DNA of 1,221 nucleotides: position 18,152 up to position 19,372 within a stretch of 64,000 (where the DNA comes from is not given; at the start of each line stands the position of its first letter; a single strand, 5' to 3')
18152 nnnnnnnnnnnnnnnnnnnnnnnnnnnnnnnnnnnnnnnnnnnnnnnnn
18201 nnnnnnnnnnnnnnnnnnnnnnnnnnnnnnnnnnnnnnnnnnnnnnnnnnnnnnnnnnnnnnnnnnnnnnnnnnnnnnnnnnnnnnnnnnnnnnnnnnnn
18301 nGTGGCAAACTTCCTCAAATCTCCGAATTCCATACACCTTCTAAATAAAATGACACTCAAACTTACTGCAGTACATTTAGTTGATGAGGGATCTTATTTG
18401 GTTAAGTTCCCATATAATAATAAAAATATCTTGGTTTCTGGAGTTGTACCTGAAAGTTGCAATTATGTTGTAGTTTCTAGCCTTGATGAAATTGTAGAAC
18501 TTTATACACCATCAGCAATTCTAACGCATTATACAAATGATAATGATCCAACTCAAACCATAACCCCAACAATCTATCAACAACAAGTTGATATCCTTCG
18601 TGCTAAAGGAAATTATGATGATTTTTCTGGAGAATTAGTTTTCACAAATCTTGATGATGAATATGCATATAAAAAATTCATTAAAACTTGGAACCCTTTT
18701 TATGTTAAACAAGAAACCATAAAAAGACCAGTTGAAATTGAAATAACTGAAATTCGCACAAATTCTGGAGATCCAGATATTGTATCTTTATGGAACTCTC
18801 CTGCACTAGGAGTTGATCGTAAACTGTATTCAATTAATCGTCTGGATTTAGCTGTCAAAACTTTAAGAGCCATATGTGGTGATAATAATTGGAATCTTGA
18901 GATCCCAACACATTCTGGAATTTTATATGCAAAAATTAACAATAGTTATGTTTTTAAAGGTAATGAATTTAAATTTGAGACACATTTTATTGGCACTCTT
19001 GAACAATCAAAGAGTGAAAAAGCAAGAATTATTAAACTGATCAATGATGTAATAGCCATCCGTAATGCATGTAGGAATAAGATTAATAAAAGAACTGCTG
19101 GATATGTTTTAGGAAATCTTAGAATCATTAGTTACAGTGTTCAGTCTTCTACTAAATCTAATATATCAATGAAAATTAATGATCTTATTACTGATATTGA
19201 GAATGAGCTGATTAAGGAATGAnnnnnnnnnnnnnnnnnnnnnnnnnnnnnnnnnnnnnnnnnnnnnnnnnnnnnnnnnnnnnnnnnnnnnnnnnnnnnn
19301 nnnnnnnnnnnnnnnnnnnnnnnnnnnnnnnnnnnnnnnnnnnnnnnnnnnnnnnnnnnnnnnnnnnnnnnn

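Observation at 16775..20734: tRNA maintenance cluster: TyrRS, minimal RNA-ligase-like enzyme and CCA-adding enzyme, with a CCA-less tRNA-Leu elsewhere (2291..2374)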

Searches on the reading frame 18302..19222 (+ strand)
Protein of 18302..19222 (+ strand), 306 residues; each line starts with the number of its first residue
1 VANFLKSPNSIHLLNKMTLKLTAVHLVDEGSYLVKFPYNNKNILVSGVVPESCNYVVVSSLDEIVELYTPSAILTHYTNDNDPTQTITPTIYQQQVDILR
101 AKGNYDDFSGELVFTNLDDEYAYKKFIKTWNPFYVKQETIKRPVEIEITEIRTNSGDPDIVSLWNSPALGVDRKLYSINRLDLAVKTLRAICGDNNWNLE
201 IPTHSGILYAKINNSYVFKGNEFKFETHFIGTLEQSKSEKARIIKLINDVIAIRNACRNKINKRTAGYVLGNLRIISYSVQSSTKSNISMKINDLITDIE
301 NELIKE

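Call 3: search_protein_families(library=pfam, proteins=[window:18302-19222:+], max_evalue=0.01)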
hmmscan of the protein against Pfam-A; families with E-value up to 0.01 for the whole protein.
window:18302-19222:+ (306 aa): 0 families

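Call 4: search_protein_families(library=phrogs, proteins=[window:18302-19222:+], max_evalue=0.001)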
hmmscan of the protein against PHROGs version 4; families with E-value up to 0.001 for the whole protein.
window:18302-19222:+ (306 aa): 1 family
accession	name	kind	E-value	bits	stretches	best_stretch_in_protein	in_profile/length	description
phrog_17099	-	unknown function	1.8e-07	32.1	1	105-276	88-263/305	-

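Call 6: search_protein_families(library=ncbifam, proteins=[window:18302-19222:+], max_evalue=0.01)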
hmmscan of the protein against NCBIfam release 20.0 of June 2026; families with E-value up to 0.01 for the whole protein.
window:18302-19222:+ (306 aa): 0 families

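Call 40: find_homologous_proteins(query=window:18302-19222:+)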
Query window:18302-19222:+ (306 aa): 49 proteins with E <= 0.001 among 1767 candidates.
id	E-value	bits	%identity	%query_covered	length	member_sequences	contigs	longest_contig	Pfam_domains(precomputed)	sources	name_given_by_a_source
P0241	6.1e-186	635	94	100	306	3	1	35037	-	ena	-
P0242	1.1e-51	194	41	93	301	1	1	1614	-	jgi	jgi:hypothetical protein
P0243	1.1e-50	191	39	95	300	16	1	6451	-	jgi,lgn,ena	jgi:hypothetical protein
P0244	1.2e-50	191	42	79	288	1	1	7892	-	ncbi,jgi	jgi:hypothetical protein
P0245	1.9e-50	190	36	94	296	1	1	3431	-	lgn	-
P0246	3.3e-49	186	36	95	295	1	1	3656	-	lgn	-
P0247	7.3e-49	185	38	95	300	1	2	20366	-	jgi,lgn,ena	jgi:hypothetical protein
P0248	1.3e-48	184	34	95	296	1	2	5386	-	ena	-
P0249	4.2e-48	183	40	94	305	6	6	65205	-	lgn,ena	-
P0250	4.5e-47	179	42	77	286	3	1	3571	-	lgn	-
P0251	1.5e-46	177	38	94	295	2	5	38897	-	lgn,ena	-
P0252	5.7e-46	176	39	94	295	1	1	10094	-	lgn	-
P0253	8.3e-46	175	38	93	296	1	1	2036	-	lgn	-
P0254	1.5e-44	171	39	94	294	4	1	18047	-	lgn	-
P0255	2.1e-44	170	38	93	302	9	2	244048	-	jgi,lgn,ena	jgi:hypothetical protein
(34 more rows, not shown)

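Call 52: predict_structure(alignment_id=A2)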
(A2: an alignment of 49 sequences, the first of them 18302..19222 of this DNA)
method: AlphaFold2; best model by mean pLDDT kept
length: 306 residues; sequences in the alignment: 49
mean_pLDDT: 84.2   pTM: 0.57
mean pLDDT of the five models: 84.2, 83.3, 82.3, 81.9, 81.1
residues with pLDDT >= 90: 162; 70-90: 90; 50-70: 40; < 50: 14
segments of 3 or more residues with pLDDT < 50: 1-9, 260-263
pLDDT, mean of each block of 10 residues (from residue 1): 43 67 90 87 92 89 93 95 96 97 94 96 97 94 92 85 80 87 94 93 86 87 86 93 92 73 57 69 65 71 65
secondary structure, 60 per line:
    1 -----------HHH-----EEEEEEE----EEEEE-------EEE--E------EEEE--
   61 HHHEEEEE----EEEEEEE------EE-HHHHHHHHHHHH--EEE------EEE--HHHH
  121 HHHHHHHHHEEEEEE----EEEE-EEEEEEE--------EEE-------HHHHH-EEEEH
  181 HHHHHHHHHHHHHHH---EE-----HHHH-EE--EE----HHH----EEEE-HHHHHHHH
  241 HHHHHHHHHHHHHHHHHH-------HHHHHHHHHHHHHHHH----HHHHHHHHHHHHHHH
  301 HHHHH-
elements in order: E20-26 E31-35 E43-45 E55-58 E64-68 E73-79 H89-100 E103-105 E112-114 H117-129 E130-135 E140-143 E145-151 E160-162 H170-174 E176-179 H180-195 H206-209 E228-231 H233-258 H266-281 H286-305

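Call 54: fold_search(model_id=the predicted structure, library=pdb)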
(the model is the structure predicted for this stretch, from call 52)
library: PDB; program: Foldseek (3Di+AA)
matches with E <= 10: 95; with E <= 0.001: 0
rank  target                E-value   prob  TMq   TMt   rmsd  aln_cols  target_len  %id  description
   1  8xqw_A                1.8e-01  0.08  0.09  0.03  18.7       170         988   13  Cryo-EM structure of the Ycf2-FtsHi motor complex from Chlamydomonas reinhardtii in AMPPNP bound state (released 2024-09-11)
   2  8xks_D                2.3e-01  0.06  0.10  0.04  17.7       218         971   11  The cryo-EM structure of Orf2971-FtsHi motor complex (released 2024-12-04)
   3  7mwq_A                6.9e-01  0.18  0.14  0.19  13.5       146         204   14  Structure of De Novo designed beta sheet heterodimer LHD29A53/B53 (released 2022-01-19)
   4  4pw4                  6.9e-01  0.02  0.08  0.04  26.4       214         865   12  Crystal structure of Aminopeptidase N in complex with phosphonic acid analogue of homophenylalanine L-(R)-hPheP (released 2014-06-25)
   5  5d2l_E                7.4e-01  0.02  0.08  0.10  21.7       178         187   10  Crystal structure of TCR C7 in complex with HCMV NLV epitope presented by HLA-A2 (released 2015-10-07)
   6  6cjp_B                1.2e+00  0.02  0.09  0.12  26.9       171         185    9  Candida albicans Hsp90 nucleotide binding domain in complex with radicicol (released 2019-01-30)
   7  6d6u_E                1.6e+00  0.02  0.12  0.12  26.0       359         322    7  Human GABA-A receptor alpha1-beta2-gamma2 subtype in complex with GABA and flumazenil, conformation A (released 2018-06-27)
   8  9m5b_C                2.0e+00  0.06  0.10  0.16  14.4       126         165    6  A Human Fc Receptor Ectodomain in Complex With a Fab (released 2025-12-17)
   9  8ikr_B                2.2e+00  0.02  0.09  0.13  24.1       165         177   10  Crystal structure of DpaA (released 2023-10-11)
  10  8ewh_A                2.5e+00  0.04  0.10  0.06  18.2       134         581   10  Salmonella typhimurium GTPase BIPA (released 2022-11-16)
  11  9zlo_A                2.7e+00  0.03  0.10  0.16  17.1       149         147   11  Crystal structure of Proteus mirabilis UreE (released 2026-03-25)
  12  9zlo_B                3.0e+00  0.03  0.09  0.17  17.3       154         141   12  Crystal structure of Proteus mirabilis UreE (released 2026-03-25)
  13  7tib_E                3.0e+00  0.02  0.14  0.13  29.9       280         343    9  Structure of the yeast clamp loader (Replication Factor C RFC) bound to the open sliding clamp (Proliferating Cell Nuc (released 2022-02-16)
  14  1gmv_A                3.4e+00  0.03  0.10  0.17  16.5       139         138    9  Structure of UreE (released 2001-11-28)
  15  3pxg_B                3.6e+00  0.05  0.14  0.11  26.0       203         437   12  Structure of MecA121 and ClpC1-485 complex (released 2011-03-16)
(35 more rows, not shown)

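Call 89: find_encoding_contigs(protein=P0255, flank=6000, max_places=2)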
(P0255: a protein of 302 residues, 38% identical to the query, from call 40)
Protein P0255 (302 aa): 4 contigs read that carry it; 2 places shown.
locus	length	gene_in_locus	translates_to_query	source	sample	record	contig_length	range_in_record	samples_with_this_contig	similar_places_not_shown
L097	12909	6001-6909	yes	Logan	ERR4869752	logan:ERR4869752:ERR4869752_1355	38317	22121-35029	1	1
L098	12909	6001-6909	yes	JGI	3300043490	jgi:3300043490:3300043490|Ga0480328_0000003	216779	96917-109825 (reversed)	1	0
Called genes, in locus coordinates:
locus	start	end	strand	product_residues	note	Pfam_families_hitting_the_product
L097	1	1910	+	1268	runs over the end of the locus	-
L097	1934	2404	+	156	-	-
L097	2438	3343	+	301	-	-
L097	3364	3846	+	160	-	-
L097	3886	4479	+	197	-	-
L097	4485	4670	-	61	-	-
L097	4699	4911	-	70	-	-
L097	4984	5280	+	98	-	-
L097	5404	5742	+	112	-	-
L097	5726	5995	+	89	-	-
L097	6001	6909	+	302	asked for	-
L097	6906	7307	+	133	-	-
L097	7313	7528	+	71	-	-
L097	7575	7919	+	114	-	-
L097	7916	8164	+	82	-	-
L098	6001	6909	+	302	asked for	-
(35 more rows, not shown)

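Call 90: find_encoding_contigs(protein=P0249, flank=6000, max_places=2)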
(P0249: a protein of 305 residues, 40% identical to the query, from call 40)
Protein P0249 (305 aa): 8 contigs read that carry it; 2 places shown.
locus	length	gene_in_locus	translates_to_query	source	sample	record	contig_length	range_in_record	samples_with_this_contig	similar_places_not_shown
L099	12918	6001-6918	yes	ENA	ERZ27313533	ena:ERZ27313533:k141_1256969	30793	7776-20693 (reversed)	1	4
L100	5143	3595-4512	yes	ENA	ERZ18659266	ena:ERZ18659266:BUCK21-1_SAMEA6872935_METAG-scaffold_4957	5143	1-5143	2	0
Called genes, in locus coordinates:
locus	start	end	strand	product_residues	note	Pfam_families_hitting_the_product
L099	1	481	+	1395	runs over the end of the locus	-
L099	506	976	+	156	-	-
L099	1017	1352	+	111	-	PF22296:bAvd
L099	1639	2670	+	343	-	PF00078:RVT_1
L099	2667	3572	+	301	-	-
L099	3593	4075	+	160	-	-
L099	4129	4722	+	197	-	-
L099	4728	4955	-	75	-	-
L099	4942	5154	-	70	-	-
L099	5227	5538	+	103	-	-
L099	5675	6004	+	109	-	-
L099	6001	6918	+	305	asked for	-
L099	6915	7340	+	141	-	-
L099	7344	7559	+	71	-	-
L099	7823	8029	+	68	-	-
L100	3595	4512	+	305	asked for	-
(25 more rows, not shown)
